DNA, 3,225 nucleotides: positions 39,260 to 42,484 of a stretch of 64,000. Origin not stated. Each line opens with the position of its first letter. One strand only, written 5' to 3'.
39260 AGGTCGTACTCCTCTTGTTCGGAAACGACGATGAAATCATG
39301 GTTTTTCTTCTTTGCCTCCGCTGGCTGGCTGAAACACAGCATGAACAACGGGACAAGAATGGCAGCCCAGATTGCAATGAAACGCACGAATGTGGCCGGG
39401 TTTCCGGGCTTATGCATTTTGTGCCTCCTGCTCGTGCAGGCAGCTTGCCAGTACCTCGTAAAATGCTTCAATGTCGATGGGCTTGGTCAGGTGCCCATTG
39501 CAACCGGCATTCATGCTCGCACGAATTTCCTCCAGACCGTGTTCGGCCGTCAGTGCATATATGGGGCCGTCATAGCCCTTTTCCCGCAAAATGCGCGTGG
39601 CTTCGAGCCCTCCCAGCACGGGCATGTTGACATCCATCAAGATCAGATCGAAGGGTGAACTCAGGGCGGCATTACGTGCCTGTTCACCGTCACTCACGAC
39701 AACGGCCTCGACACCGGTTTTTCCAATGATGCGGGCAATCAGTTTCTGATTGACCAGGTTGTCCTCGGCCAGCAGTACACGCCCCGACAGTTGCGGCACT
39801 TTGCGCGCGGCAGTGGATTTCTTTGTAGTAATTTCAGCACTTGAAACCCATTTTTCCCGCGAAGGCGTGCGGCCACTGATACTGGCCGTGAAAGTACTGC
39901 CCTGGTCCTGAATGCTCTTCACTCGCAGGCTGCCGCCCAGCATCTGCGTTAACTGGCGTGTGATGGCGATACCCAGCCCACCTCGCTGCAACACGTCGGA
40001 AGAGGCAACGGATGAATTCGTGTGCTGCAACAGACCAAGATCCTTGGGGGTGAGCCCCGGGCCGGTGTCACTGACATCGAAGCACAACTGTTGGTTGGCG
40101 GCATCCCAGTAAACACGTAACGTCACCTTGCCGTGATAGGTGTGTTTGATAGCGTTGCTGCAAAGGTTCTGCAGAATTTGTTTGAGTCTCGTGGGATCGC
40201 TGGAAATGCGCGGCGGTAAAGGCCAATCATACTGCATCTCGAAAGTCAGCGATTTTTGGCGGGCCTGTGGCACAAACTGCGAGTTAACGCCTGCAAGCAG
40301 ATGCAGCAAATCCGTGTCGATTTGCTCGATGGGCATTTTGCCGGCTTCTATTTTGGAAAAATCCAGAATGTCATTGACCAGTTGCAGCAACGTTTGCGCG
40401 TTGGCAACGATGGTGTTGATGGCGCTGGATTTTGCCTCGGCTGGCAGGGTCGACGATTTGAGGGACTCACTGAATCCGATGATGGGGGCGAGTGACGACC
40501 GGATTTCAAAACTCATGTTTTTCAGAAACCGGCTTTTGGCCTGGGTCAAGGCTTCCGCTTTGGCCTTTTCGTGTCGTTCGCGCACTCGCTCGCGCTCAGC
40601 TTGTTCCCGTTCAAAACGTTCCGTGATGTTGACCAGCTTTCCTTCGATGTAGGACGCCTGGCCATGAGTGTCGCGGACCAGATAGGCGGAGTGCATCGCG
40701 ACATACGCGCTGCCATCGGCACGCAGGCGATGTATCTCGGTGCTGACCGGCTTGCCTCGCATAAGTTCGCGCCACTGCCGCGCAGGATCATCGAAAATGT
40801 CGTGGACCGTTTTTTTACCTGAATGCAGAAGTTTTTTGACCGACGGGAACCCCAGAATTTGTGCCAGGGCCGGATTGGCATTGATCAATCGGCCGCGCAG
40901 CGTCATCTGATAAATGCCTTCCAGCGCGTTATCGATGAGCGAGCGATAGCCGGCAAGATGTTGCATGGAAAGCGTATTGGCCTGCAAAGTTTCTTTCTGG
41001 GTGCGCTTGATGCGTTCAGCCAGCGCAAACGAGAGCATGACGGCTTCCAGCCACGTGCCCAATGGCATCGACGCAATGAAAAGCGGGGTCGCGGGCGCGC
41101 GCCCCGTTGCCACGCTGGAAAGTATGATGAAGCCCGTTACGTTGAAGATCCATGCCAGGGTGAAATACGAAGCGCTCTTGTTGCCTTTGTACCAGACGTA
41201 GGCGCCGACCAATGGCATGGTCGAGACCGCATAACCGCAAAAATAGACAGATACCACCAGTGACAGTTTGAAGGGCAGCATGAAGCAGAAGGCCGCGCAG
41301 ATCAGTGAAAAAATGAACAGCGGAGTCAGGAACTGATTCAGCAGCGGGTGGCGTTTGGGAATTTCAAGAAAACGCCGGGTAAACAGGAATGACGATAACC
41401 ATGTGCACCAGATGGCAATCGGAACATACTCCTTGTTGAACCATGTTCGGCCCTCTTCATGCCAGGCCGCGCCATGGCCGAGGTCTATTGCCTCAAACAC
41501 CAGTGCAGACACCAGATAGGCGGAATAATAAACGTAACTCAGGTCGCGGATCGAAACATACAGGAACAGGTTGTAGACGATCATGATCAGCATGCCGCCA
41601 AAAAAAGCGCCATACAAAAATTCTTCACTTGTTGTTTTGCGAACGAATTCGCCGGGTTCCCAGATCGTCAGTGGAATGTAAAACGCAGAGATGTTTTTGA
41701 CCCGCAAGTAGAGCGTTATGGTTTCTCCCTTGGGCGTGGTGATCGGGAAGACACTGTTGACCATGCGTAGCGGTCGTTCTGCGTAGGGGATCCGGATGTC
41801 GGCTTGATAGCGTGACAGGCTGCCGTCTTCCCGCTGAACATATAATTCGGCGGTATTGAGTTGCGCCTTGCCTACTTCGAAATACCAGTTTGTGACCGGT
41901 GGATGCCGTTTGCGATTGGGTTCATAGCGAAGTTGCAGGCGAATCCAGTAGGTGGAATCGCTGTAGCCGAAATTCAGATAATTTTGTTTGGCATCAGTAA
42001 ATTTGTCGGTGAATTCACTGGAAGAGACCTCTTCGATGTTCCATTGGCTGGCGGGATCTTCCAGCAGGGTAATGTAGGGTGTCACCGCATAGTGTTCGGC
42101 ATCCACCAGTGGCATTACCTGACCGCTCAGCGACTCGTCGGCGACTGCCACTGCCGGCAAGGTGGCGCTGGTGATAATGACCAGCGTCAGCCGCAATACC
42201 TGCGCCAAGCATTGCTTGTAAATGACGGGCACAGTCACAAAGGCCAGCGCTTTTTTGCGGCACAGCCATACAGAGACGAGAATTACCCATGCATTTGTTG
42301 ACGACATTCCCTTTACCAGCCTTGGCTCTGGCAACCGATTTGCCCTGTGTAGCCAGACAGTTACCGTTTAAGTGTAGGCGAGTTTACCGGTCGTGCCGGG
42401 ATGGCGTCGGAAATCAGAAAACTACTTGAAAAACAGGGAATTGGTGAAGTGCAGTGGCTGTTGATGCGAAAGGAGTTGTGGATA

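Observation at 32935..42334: Tandem array of three 7TMR-DISM hybrid kinases in which the two upstream paralogs have lost the H-box histidine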

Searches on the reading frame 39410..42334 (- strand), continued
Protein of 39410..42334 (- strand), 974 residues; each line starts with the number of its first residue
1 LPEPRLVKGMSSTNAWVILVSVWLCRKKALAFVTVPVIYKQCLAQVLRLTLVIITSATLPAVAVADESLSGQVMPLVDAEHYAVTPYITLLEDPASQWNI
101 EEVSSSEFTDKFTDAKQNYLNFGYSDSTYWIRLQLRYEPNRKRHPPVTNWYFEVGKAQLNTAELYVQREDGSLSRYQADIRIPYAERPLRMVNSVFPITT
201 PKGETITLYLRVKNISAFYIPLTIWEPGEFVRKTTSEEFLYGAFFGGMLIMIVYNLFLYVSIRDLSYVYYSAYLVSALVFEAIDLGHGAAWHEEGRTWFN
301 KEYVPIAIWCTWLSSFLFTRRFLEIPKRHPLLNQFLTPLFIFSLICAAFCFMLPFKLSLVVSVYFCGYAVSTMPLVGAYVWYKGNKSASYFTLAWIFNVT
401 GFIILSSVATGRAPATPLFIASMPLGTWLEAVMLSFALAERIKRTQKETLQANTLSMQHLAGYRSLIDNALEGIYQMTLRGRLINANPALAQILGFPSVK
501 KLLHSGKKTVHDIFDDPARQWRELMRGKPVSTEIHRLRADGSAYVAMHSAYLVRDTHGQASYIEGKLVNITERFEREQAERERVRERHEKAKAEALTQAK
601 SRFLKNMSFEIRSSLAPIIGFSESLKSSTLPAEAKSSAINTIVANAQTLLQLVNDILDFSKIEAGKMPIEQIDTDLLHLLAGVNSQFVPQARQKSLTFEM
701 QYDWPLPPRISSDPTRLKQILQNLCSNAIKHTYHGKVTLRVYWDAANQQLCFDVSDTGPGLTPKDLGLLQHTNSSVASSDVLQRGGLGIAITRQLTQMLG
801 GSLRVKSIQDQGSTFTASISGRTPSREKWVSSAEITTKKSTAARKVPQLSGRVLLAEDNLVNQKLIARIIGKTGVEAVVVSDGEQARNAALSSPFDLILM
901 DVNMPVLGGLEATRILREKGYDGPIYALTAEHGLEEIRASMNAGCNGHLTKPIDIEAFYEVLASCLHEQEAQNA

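Call 61: find_encoding_contigs(protein=P0009, flank=10000, max_places=2)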
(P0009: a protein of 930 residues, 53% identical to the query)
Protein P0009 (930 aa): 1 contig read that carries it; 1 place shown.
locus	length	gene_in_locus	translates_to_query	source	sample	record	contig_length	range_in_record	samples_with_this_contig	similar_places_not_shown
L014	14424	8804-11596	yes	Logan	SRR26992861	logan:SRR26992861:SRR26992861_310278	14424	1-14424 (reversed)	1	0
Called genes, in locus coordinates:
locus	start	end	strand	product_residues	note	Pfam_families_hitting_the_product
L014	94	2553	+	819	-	PF02412:TSP_3 (weak)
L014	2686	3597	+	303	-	-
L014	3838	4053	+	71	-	-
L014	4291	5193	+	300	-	PF00561:Abhydrolase_1, PF12146:Hydrolase_4 (faint), PF12697:Abhydrolase_6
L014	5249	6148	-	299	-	PF13483:Lactamase_B_3, PF12706:Lactamase_B_2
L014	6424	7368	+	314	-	PF00561:Abhydrolase_1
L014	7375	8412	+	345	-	PF03280:Lipase_chap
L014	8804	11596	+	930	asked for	PF07696:7TMR-DISMED2, PF07695:7TMR-DISM_7TM, PF00512:HisKA, PF00072:Response_reg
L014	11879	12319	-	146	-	-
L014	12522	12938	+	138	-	-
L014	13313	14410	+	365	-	PF13384:HTH_23, PF13518:HTH_28 (weak), PF13551:HTH_29, PF13565:HTH_32, PF13358:DDE_3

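Call 70: search_protein_representatives(protein=window:39410-42307:-)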
Query: 965 residues. Proteins with E-value up to 0.001 (for the whole library): 1139511; up to 1e-10: 612856; up to 1e-30: 230993. The best 150 are listed.
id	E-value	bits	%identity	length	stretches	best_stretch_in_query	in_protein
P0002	0.0e+00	1479.3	69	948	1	39-961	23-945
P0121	9.6e-248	841.2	44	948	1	67-958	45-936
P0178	7.0e-237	805.3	42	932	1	65-961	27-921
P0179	1.8e-233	794.0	42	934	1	67-957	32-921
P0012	1.6e-225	767.7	41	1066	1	48-959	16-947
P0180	4.4e-216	736.5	40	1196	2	71-953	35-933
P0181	8.0e-214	729.0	40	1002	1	81-955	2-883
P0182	1.8e-212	724.5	41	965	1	69-956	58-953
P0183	6.5e-207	706.1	39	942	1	65-959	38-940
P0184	1.7e-205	701.4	39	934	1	59-957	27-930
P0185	1.6e-189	648.6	38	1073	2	41-958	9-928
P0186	3.2e-189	647.6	39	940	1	49-957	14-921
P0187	5.1e-189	646.9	39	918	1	68-956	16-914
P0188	4.9e-188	643.7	37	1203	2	71-957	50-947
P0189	1.4e-182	625.6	37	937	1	58-957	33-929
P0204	1.0e-155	536.7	33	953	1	67-959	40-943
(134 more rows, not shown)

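Call 72: find_encoding_contigs(protein=P0204, flank=10000, max_places=2)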
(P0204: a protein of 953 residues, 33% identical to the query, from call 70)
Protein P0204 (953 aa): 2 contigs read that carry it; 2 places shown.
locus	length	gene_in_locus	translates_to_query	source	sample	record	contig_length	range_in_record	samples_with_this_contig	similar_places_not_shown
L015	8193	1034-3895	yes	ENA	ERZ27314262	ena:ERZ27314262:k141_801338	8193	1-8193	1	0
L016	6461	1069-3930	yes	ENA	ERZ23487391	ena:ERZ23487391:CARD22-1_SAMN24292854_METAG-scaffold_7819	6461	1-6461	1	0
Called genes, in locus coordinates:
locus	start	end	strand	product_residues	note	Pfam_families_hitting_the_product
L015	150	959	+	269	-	PF00924:MS_channel_2nd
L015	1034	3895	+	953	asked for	PF07696:7TMR-DISMED2, PF07695:7TMR-DISM_7TM, PF00512:HisKA (weak), PF00072:Response_reg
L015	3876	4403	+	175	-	-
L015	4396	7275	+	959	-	PF07696:7TMR-DISMED2, PF07695:7TMR-DISM_7TM, PF00512:HisKA, PF02518:HATPase_c, PF00072:Response_reg (weak)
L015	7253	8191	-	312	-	?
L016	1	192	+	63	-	?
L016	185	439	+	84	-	-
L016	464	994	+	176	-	PF00924:MS_channel_2nd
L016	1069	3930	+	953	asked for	PF07696:7TMR-DISMED2, PF07695:7TMR-DISM_7TM, PF00512:HisKA (weak), PF00072:Response_reg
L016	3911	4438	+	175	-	-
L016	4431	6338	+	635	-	PF07696:7TMR-DISMED2, PF07695:7TMR-DISM_7TM, PF00512:HisKA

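Call 73: find_encoding_contigs(protein=P0184, flank=10000, max_places=2)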
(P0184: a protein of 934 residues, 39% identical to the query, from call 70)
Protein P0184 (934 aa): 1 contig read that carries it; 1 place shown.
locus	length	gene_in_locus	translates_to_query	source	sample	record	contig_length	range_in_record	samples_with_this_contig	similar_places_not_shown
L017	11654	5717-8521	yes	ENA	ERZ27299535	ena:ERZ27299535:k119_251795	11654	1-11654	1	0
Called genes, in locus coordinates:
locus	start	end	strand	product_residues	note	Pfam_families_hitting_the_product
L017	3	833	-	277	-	?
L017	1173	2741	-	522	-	PF03349:Toluene_X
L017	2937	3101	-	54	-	-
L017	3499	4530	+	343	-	PF12625:Arabinose_bd, PF12833:HTH_18, PF00165:HTH_AraC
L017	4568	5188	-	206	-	PF00440:TetR_N, PF08359:TetR_C_4 (weak), PF17932:TetR_C_24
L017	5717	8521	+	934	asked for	PF07696:7TMR-DISMED2, PF07695:7TMR-DISM_7TM, PF00512:HisKA, PF02518:HATPase_c (weak), PF00072:Response_reg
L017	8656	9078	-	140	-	-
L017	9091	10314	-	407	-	PF13609:Porin_4 (faint)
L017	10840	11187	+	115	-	PF04851:ResIII (weak)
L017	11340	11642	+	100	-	PF01527:HTH_Tnp_1 (weak)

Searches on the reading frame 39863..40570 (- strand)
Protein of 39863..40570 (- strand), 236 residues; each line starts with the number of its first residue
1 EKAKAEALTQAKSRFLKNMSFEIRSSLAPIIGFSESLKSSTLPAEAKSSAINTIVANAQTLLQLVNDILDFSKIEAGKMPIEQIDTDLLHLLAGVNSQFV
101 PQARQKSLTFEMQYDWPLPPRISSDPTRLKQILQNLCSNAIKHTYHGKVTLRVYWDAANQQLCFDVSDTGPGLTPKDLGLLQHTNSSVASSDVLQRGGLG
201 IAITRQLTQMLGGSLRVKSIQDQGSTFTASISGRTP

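Call 35: search_solved_structures(query=window:39863-40570:-, max_evalue=1e-15, show_alignments=5)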
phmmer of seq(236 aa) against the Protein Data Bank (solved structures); distinct sequences matched with E-value up to 1e-15: 17.
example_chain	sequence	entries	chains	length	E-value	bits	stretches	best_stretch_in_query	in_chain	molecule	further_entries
7z8n_A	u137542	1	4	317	9.2e-37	130.2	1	5-232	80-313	Histidine kinase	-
7n0e_B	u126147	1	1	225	1.4e-25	93.7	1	12-229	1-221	Histidine kinase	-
6dk7_A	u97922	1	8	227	3.5e-25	92.4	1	14-230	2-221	RetS (Regulator of Exopolysaccharide and Type III Secretion)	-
6dk8_A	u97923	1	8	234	3.9e-25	92.3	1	14-230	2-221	RetS (Regulator of Exopolysaccharide and Type III Secretion)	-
7p8e_A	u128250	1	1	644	2.4e-23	86.4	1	2-156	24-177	Receiver domain of histidine kinase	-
6qrj_A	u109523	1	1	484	1.7e-22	83.6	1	16-227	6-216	Hybrid kinase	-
4q20_A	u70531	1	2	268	1.1e-20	77.7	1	6-231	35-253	Sensor protein DivL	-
4jas_A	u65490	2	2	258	2.3e-20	76.6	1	6-228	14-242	Histidine kinase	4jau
3dge_A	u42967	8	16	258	4.1e-19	72.6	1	6-228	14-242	Sensor protein | Histidine kinase | Sensor histidine kinase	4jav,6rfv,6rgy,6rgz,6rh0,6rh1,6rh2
2c2a_A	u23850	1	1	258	4.1e-19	72.6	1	6-228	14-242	SENSOR HISTIDINE KINASE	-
6azr_A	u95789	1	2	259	4.1e-19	72.6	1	6-228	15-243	Sensor histidine kinase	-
5uht_A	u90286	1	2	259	4.1e-19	72.6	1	6-228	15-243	Sensor histidine kinase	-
6rh7_A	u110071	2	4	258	5.6e-19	72.1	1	6-228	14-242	Sensor histidine kinase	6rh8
4i5s_A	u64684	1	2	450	4.5e-17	65.9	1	11-229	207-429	Putative histidine kinase CovS; VicK-like protein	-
5c93_A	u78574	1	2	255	5.5e-17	65.6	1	9-231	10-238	Histidine kinase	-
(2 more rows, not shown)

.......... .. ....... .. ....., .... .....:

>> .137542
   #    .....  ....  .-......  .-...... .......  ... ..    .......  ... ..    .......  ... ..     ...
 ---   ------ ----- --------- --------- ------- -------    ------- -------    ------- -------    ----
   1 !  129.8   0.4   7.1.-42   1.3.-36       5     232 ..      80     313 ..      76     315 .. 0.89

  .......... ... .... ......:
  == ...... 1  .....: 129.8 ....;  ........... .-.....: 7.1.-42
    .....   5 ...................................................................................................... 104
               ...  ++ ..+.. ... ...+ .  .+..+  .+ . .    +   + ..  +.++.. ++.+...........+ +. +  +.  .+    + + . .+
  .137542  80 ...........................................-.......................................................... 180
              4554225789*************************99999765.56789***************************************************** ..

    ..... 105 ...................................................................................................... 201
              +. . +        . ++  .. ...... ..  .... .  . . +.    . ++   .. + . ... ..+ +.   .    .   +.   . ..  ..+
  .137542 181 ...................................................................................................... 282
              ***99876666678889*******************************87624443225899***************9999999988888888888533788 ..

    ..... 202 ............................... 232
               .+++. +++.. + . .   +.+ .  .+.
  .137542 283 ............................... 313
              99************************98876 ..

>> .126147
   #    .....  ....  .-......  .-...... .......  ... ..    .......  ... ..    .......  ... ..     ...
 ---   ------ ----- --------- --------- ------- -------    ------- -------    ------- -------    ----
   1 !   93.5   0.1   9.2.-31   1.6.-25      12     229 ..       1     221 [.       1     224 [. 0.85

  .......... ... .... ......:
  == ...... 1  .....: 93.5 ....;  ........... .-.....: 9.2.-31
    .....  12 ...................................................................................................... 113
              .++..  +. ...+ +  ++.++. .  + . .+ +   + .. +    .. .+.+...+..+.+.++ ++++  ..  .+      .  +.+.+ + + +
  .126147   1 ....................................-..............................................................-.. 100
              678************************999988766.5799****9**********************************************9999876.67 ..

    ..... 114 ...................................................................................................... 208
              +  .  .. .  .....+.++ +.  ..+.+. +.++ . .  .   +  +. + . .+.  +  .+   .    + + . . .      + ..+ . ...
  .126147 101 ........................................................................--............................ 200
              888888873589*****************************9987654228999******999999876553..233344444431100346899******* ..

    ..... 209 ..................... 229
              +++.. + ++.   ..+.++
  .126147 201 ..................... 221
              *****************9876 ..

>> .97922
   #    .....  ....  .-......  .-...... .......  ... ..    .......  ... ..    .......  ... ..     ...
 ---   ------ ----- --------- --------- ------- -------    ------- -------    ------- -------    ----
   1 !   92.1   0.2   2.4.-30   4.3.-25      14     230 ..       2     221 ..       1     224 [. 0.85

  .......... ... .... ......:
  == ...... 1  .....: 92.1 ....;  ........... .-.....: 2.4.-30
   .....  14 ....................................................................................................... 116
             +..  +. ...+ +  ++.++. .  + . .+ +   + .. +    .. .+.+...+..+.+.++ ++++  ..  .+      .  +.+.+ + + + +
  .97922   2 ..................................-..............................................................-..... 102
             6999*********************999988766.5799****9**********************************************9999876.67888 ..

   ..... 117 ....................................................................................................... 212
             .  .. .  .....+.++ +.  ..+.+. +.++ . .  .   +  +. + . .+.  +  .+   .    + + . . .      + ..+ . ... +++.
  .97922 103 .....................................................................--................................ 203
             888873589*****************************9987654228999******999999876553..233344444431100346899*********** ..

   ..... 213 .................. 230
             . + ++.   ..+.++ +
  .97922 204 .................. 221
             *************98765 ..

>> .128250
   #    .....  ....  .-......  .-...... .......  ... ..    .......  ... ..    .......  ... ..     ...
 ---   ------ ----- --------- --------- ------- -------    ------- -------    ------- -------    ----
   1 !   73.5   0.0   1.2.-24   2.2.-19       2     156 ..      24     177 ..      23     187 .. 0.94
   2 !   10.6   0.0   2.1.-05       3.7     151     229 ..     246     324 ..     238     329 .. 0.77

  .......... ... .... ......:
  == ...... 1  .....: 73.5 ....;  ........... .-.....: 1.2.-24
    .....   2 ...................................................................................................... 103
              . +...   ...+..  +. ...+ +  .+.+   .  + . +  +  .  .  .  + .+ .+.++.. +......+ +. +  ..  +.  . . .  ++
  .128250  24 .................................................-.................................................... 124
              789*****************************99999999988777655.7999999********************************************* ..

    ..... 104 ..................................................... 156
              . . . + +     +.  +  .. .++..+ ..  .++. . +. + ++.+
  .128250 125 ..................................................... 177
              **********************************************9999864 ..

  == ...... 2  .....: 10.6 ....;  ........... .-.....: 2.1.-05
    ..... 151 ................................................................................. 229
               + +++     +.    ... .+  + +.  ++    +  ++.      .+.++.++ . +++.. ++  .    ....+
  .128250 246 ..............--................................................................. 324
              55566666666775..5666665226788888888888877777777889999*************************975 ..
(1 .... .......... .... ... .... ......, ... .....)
